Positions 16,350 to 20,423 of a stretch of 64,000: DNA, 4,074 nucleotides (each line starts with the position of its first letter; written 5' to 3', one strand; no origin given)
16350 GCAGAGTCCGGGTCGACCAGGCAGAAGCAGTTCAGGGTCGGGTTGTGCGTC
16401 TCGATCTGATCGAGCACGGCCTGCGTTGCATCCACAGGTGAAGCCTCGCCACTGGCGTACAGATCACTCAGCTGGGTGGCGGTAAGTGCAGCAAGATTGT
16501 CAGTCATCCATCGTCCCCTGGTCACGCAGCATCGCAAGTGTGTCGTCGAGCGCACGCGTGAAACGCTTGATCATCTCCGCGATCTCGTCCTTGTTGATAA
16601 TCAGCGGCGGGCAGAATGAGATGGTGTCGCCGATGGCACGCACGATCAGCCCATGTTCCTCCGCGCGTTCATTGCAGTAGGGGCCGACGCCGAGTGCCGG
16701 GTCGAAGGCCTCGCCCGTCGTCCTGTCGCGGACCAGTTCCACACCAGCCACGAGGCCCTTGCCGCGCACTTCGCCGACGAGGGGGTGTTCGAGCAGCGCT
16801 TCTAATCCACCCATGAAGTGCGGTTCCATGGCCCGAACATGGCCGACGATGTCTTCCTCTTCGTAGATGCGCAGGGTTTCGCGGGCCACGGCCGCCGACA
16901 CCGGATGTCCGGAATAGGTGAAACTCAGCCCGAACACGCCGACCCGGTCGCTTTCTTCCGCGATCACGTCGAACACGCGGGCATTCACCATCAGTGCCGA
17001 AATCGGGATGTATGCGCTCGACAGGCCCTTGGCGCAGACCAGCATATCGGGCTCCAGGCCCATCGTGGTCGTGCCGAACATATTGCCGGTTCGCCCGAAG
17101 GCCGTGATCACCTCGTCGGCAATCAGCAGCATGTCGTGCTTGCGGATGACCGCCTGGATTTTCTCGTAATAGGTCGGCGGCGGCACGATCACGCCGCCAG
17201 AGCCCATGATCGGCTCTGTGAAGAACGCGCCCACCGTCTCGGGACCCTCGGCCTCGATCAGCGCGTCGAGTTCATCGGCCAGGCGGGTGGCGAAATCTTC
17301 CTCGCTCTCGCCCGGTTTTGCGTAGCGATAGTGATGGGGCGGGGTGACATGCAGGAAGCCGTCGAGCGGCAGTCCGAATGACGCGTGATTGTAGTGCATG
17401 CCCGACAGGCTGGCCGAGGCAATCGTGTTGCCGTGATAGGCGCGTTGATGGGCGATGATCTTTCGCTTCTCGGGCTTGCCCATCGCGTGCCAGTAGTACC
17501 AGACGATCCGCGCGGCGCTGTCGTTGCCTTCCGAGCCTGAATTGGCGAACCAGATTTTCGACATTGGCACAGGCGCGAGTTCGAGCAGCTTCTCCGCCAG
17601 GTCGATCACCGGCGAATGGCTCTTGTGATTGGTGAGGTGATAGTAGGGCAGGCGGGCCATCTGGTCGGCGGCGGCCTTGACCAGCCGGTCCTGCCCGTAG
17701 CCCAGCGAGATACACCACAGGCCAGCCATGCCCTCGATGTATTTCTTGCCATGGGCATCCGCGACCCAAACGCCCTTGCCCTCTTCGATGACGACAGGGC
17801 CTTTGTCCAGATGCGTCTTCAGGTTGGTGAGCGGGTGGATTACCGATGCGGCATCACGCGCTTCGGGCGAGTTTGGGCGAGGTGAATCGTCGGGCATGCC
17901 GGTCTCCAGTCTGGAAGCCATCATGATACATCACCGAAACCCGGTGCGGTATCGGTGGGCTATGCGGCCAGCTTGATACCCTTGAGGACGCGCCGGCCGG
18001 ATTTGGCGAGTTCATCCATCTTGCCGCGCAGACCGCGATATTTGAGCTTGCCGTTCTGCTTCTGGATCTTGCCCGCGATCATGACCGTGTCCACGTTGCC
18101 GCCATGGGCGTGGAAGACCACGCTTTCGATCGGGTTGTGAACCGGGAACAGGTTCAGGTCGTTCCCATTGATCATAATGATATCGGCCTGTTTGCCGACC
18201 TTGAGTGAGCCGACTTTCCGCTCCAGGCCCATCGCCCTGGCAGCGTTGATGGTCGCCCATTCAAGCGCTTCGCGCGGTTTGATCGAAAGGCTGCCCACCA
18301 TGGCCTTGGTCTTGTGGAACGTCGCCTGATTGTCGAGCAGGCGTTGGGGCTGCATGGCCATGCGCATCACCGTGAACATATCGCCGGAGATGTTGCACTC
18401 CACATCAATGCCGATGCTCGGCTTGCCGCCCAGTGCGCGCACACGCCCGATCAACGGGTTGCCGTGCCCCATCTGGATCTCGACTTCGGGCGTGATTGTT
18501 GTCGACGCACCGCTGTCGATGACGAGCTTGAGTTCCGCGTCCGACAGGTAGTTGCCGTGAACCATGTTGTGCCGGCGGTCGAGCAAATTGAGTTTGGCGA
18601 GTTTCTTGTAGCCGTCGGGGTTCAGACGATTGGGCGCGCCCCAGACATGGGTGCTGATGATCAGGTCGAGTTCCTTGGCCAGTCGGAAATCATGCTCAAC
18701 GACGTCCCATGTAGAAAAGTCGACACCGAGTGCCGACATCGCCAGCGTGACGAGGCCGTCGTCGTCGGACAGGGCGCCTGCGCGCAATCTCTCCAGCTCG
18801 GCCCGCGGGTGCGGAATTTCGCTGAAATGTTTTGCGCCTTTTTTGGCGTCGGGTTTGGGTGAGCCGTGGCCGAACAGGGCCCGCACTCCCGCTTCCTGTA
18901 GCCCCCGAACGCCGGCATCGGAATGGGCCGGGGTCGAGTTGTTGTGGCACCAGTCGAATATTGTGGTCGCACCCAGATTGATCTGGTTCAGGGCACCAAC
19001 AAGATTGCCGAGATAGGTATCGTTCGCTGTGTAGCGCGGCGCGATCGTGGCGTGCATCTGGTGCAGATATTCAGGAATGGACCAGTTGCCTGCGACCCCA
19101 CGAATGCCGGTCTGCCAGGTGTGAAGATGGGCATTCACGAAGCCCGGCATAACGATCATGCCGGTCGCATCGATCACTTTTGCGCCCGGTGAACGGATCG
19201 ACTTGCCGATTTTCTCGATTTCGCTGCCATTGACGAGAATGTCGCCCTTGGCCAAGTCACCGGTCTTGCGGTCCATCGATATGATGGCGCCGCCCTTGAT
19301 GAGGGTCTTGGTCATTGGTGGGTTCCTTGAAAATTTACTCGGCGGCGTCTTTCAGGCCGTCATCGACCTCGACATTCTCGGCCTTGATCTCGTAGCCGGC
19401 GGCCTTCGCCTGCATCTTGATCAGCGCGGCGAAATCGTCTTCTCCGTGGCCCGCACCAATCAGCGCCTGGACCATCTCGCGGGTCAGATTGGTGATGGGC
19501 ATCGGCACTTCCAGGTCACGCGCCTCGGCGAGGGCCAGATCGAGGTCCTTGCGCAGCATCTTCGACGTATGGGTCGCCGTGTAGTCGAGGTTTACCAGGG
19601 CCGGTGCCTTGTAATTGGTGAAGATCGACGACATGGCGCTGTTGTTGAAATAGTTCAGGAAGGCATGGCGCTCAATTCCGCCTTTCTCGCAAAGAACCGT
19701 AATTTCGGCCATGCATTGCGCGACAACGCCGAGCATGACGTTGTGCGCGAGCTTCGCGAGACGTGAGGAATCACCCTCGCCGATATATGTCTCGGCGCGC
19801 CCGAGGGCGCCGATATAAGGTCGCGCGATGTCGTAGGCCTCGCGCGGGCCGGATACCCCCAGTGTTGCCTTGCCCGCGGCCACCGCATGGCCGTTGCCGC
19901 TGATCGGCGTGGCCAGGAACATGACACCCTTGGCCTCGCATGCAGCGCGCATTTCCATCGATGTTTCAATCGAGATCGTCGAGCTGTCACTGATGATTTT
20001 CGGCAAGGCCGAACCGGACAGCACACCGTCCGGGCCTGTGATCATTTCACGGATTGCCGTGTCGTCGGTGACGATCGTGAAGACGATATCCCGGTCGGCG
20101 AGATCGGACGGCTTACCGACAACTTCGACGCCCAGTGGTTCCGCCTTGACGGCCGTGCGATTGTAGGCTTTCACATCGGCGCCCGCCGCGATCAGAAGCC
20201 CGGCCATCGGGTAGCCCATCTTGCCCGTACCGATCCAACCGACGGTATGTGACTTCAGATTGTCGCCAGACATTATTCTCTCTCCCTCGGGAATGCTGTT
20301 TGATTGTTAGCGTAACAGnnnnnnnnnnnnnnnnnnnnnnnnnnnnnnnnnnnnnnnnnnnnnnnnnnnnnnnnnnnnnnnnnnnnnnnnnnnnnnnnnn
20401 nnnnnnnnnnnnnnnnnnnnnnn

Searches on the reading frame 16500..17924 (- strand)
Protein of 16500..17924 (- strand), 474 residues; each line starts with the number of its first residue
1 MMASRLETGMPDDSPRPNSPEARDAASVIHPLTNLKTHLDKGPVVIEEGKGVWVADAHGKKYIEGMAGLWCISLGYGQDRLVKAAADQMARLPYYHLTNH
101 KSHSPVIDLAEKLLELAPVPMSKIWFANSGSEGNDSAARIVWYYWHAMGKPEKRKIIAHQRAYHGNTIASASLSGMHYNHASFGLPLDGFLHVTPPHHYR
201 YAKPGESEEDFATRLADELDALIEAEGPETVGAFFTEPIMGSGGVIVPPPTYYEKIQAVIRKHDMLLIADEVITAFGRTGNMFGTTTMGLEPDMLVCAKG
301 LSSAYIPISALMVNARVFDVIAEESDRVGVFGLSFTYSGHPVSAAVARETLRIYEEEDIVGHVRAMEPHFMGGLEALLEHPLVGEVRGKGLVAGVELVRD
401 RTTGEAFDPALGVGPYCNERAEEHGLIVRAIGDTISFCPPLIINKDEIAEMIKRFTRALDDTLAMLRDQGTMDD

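Call 34: search_protein_families(library=ncbifam, proteins=[window:16500-17924:-], max_evalue=0.00001)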
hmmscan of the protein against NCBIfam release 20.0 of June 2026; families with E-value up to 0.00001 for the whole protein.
window:16500-17924:- (474 aa): 69 families (the best 25 are shown)
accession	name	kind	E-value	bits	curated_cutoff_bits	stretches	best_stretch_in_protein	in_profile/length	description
NF004767.0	PRK06105.1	subfamily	1.6e-208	692.9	517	1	16-469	4-457/460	aminotransferase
NF005682.0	PRK07480.1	subfamily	8e-155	516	510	1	21-468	14-458/459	aminotransferase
NF005684.0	PRK07482.1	subfamily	1.1e-147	492.4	687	1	22-466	10-459/464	hypothetical protein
NF005447.0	PRK07036.1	equivalog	2.5e-137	458.4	618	1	22-472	15-465/468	aminotransferase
NF004625.0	PRK05965.1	subfamily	3.4e-134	448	729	1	23-465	9-451/460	hypothetical protein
NF005683.0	PRK07481.1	subfamily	4.7e-119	398.3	575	1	23-461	9-449/453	hypothetical protein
NF005102.0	PRK06541.1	equivalog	2.3e-117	392.4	574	1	30-464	22-458/460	aspartate aminotransferase family protein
NF005812.0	PRK07678.1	subfamily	5.4e-111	371.4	488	1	22-460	12-448/451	aminotransferase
NF009068.0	PRK12403.1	equivalog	1.8e-109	366.6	817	1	22-464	16-455/460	aspartate aminotransferase family protein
NF005685.0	PRK07483.1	equivalog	1.1e-97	327.6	485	1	38-465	8-441/444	aspartate aminotransferase family protein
NF052567.1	OmAmTferAptACaul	equivalog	5.6e-96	321.9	500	1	39-460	15-429/431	omega-aminotransferase AptA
TIGR00508.1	bioA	equivalog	7.3e-93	311.4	405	1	29-459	2-418/419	adenosylmethionine--8-amino-7-oxononanoate transaminase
NF005375.0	PRK06917.1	equivalog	8.6e-86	288.4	535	1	36-463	8-440/448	aspartate aminotransferase family protein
NF004718.0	PRK06062.1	subfamily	1.5e-81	274.2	472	1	22-461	21-448/454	hypothetical protein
NF005443.0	PRK07030.1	equivalog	2e-81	273.8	729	1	22-458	9-443/451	adenosylmethionine--8-amino-7-oxononanoate transaminase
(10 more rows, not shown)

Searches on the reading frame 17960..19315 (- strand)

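Call 34: search_protein_families(library=ncbifam, proteins=[window:17960-19315:-], max_evalue=0.00001)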
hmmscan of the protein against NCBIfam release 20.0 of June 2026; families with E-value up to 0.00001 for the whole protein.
window:17960-19315:- (451 aa): 57 families (the best 25 are shown)
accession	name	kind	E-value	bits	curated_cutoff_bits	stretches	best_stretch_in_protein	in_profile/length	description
NF006056.0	PRK08204.1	subfamily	2.8e-166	553.8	391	1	1-446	2-443/449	hypothetical protein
NF005557.0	PRK07228.1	equivalog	2.5e-48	164.9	522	1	3-425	2-419/445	5'-deoxyadenosine deaminase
NF004701.0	PRK06038.1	equivalog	9.7e-42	143.2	609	1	1-425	3-408/432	N-ethylammeline chlorohydrolase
NF006252.0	PRK08393.1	equivalog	4.7e-37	128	617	1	4-418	3-398/424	N-ethylammeline chlorohydrolase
NF004995.0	PRK06380.1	subfamily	1.9e-35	122.7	567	1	5-425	4-405/418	metal-dependent hydrolase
NF006549.0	PRK09045.1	equivalog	8.7e-34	116.9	540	1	213-425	212-421/444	TRZ/ATZ family hydrolase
NF006055.0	PRK08203.1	equivalog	2.2e-32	112.2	532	2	241-435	261-442/455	8-oxoguanine deaminase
NF005540.0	PRK07203.1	equivalog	4.5e-28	98.1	444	2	5-126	3-132/444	putative aminohydrolase SsnA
TIGR03314.1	Se_ssnA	subfamily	8.4e-26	90.8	455.5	2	5-147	2-153/441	putative selenium metabolism protein SsnA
NF009059.0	PRK12393.1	equivalog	6.7e-25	87.7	543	2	256-426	280-438/460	amidohydrolase family protein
NF005211.0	PRK06687.1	equivalog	3e-24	85.6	703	1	30-423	28-413/419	TRZ/ATZ family protein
TIGR02967.1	guan_deamin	equivalog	3.8e-23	82.1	375.4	1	41-384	29-362/401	guanine deaminase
NF004801.0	PRK06151.1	subfamily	1.1e-22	80.5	416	1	185-424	203-443/491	chlorohydrolase family protein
NF006681.0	PRK09229.1-2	equivalog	5e-21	75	362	1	239-424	257-430/451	formimidoylglutamate deiminase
TIGR02022.1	hutF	equivalog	1.7e-20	73.2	413.05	1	239-423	257-435/455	formimidoylglutamate deiminase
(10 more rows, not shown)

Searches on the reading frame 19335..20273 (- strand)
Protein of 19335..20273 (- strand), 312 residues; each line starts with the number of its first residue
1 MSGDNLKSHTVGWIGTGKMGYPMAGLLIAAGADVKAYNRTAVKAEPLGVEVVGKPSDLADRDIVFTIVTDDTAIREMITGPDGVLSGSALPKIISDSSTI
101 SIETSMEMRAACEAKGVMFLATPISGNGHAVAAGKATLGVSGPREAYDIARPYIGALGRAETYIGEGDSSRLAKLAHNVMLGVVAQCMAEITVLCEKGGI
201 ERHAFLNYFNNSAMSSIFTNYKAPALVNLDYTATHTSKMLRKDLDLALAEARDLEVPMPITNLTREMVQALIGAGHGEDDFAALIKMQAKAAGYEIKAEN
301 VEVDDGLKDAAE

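Call 34: search_protein_families(library=ncbifam, proteins=[window:19335-20273:-], max_evalue=0.00001)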
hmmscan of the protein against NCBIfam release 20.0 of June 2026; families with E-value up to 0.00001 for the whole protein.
window:19335-20273:- (312 aa): 7 families
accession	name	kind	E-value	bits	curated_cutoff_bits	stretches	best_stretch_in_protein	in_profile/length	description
NF008592.0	PRK11559.1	equivalog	1.3e-40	139.5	397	1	10-297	4-295/296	2-hydroxy-3-oxopropionate reductase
TIGR01505.1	tartro_sem_red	equivalog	2.5e-39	135.2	340.75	1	11-294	2-289/291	2-hydroxy-3-oxopropionate reductase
TIGR01692.1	HIBADH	equivalog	2.9e-35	122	291.6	1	13-287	1-286/288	3-hydroxyisobutyrate dehydrogenase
NF043037.1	ThreonDh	equivalog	2.2e-32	112.7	350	1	8-289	2-288/297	L-threonate dehydrogenase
NF012005.0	PRK15461.1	equivalog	1.1e-23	83.8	348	1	9-295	2-293/298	sulfolactaldehyde 3-reductase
NF011633.0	PRK15059.1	equivalog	3.5e-21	75.6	451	1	11-287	3-282/292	2-hydroxy-3-oxopropionate reductase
NF007161.0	PRK09599.1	subfamily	2.9e-07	30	271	1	11-196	3-195/302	NADP-dependent phosphogluconate dehydrogenase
